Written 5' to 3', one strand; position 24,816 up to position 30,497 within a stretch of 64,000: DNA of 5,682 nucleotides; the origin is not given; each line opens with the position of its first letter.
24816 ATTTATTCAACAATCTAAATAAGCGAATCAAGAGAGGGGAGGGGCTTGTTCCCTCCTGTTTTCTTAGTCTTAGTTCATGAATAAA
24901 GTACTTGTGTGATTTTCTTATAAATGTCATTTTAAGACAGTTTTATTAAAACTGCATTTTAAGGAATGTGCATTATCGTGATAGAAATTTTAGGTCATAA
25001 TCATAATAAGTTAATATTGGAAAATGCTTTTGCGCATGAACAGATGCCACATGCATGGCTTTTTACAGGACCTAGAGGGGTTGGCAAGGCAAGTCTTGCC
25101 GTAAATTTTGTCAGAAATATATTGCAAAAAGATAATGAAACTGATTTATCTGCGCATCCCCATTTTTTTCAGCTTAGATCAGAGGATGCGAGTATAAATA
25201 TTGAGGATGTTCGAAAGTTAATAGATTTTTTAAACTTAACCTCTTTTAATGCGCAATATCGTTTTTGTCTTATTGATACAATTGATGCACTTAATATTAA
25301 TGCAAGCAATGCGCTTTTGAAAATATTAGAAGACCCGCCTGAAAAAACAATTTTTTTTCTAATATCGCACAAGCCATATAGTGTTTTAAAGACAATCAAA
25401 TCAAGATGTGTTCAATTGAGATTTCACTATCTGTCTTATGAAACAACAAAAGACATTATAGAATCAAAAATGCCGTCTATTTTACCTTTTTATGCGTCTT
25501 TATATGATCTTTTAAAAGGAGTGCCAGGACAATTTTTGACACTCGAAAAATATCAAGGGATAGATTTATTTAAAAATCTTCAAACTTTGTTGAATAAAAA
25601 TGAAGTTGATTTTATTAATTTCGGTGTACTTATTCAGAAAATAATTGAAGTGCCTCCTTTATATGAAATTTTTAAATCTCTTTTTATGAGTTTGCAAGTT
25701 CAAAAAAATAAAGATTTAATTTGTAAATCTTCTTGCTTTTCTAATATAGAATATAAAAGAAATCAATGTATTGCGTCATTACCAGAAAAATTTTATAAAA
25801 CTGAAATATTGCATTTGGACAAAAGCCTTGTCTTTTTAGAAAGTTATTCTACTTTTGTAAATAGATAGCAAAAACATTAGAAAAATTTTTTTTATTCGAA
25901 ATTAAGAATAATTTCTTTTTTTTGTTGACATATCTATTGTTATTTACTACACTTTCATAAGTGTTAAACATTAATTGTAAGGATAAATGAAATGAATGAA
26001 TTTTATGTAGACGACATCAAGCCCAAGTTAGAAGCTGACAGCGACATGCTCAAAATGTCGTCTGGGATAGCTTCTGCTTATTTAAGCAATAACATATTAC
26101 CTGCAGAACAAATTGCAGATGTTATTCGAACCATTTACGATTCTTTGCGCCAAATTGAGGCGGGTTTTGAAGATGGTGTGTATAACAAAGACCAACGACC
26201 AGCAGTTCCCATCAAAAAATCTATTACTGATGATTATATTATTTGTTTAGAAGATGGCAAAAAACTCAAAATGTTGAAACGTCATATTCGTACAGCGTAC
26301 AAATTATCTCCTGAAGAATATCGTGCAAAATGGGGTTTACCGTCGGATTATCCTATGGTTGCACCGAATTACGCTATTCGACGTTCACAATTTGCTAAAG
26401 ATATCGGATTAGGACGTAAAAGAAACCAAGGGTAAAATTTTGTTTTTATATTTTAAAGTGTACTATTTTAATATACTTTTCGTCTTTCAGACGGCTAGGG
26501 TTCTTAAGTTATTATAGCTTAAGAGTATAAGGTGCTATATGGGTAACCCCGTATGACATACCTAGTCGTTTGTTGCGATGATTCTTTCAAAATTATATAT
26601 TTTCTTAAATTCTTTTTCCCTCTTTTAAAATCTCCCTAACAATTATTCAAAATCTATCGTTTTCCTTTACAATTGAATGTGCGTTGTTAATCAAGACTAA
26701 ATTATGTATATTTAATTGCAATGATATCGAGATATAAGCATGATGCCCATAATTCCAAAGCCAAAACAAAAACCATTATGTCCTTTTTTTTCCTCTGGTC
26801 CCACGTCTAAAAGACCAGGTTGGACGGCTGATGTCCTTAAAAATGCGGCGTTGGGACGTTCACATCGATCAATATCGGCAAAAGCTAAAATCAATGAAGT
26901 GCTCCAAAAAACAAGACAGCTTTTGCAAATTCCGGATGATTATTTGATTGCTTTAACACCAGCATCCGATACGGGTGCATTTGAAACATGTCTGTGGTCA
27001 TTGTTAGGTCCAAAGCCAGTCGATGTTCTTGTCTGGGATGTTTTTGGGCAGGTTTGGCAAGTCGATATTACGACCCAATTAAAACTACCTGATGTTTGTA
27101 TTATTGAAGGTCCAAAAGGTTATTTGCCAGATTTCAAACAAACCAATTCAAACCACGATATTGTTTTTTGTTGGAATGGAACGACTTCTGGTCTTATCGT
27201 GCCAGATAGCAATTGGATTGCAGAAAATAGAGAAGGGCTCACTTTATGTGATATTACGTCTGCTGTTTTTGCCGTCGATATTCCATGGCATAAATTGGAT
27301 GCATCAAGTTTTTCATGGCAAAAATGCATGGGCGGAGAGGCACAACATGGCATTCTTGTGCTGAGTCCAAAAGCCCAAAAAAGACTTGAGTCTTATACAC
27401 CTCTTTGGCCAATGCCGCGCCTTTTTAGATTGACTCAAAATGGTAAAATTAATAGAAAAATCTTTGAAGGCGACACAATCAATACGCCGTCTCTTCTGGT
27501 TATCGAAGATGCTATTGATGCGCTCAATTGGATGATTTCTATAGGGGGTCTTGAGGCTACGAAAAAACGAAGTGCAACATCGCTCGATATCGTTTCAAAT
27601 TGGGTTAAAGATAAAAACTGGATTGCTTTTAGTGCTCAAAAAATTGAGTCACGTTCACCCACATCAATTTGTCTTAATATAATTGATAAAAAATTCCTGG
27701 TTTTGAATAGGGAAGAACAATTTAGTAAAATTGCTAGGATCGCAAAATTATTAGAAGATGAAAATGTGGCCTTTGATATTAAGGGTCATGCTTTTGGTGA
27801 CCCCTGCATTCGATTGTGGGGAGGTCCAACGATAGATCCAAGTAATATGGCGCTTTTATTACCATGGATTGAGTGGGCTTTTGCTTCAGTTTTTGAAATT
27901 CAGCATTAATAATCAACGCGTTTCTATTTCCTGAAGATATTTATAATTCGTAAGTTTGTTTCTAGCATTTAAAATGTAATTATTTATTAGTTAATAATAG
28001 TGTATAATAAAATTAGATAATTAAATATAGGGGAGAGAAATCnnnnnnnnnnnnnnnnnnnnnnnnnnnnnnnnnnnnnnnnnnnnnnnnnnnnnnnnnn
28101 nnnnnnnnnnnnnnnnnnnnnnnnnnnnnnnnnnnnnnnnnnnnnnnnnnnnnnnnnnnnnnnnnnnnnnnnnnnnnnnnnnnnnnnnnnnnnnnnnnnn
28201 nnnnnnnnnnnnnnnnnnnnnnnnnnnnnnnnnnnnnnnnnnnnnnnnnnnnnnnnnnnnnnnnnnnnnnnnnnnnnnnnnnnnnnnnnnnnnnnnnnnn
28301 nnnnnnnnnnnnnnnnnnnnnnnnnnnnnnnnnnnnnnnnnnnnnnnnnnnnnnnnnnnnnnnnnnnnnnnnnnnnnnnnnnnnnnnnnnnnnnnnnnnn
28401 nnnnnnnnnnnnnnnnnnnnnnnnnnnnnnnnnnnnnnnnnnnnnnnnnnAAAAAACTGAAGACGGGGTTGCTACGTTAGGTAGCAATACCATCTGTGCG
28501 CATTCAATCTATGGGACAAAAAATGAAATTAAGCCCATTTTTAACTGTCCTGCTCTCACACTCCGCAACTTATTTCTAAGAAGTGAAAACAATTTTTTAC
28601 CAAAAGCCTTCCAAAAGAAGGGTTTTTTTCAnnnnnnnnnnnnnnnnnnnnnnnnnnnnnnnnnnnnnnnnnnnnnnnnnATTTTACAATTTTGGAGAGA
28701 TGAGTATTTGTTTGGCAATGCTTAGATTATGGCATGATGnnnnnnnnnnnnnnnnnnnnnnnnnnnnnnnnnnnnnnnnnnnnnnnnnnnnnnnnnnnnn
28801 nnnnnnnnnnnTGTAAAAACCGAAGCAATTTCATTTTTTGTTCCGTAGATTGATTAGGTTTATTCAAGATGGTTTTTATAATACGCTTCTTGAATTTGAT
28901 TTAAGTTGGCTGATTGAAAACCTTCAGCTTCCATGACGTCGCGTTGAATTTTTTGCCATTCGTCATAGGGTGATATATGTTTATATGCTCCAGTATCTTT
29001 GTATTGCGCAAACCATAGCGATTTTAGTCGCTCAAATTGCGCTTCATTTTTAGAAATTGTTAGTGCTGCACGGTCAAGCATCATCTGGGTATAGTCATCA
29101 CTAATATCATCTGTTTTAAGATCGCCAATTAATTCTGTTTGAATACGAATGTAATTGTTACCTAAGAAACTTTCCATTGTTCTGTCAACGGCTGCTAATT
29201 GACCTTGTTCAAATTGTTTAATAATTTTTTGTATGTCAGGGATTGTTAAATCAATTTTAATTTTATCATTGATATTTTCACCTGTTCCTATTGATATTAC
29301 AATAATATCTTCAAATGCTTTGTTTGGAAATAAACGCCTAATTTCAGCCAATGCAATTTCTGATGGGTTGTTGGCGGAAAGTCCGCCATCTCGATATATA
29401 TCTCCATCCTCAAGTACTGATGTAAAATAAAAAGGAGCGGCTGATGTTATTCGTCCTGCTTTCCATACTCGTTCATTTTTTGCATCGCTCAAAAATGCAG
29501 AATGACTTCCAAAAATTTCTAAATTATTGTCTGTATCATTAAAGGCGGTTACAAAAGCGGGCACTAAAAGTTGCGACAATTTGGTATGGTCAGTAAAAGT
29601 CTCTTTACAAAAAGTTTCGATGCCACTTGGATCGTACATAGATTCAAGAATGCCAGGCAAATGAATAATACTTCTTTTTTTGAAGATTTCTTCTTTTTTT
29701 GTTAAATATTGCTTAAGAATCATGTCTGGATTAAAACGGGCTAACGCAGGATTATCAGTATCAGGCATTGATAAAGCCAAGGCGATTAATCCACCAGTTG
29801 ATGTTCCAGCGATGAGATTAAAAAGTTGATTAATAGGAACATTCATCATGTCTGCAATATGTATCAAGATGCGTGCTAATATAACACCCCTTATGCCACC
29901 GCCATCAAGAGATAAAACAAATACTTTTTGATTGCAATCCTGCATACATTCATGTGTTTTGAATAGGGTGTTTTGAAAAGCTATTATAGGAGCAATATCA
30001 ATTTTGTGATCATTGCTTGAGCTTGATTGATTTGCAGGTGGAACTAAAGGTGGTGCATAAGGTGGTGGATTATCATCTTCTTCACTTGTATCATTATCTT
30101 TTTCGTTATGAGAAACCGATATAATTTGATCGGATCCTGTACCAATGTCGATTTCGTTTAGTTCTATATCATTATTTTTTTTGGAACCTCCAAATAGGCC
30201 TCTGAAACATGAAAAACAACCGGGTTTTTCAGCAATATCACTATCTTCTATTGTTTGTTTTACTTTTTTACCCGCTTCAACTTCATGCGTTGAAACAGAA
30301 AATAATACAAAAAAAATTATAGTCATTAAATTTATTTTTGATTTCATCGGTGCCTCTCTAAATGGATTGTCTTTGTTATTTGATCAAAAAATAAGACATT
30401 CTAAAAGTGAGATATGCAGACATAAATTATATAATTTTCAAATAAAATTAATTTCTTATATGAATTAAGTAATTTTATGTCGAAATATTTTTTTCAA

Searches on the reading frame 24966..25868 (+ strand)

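Call 56: search_protein_families(library=pfam, proteins=[window:24966-25868:+])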
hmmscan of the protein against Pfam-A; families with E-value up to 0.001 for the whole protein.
window:24966-25868:+ (300 aa): 2 families
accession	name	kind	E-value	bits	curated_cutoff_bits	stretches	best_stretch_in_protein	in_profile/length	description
PF13177.12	DNA_pol3_delta2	-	7e-36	124.1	27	1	16-155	7-159/161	DNA polymerase III, delta subunit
PF00004.35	AAA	-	7.3e-06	26.9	21.2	1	32-148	2-123/131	ATPase family associated with various cellular activities (AAA)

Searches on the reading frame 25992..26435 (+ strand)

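Call 38: search_protein_families(library=pfam, proteins=[window:25992-26435:+])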
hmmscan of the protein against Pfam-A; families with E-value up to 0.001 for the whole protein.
window:25992-26435:+ (147 aa): 1 family
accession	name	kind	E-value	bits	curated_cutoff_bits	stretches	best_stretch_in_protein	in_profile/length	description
PF05443.17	ROS_MUCR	-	8.5e-46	155.4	25.4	1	19-141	2-123/123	ROS/MUCR transcriptional regulator protein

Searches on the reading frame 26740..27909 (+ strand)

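Call 38: search_protein_families(library=pfam, proteins=[window:26740-27909:+])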
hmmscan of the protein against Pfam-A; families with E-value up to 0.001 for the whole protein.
window:26740-27909:+ (389 aa): 1 family
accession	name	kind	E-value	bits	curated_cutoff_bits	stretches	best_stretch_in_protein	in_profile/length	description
PF00266.25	Aminotran_5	-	0.00015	21.3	21.5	1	136-344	137-334/371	Aminotransferase class-V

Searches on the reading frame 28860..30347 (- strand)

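Call 38: search_protein_families(library=pfam, proteins=[window:28860-30347:-])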
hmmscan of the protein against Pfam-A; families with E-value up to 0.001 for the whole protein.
window:28860-30347:- (495 aa): 1 family
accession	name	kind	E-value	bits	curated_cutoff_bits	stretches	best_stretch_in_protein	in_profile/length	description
PF01734.28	Patatin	-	5.3e-23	82.7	27.7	1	145-333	1-191/191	Patatin-like phospholipase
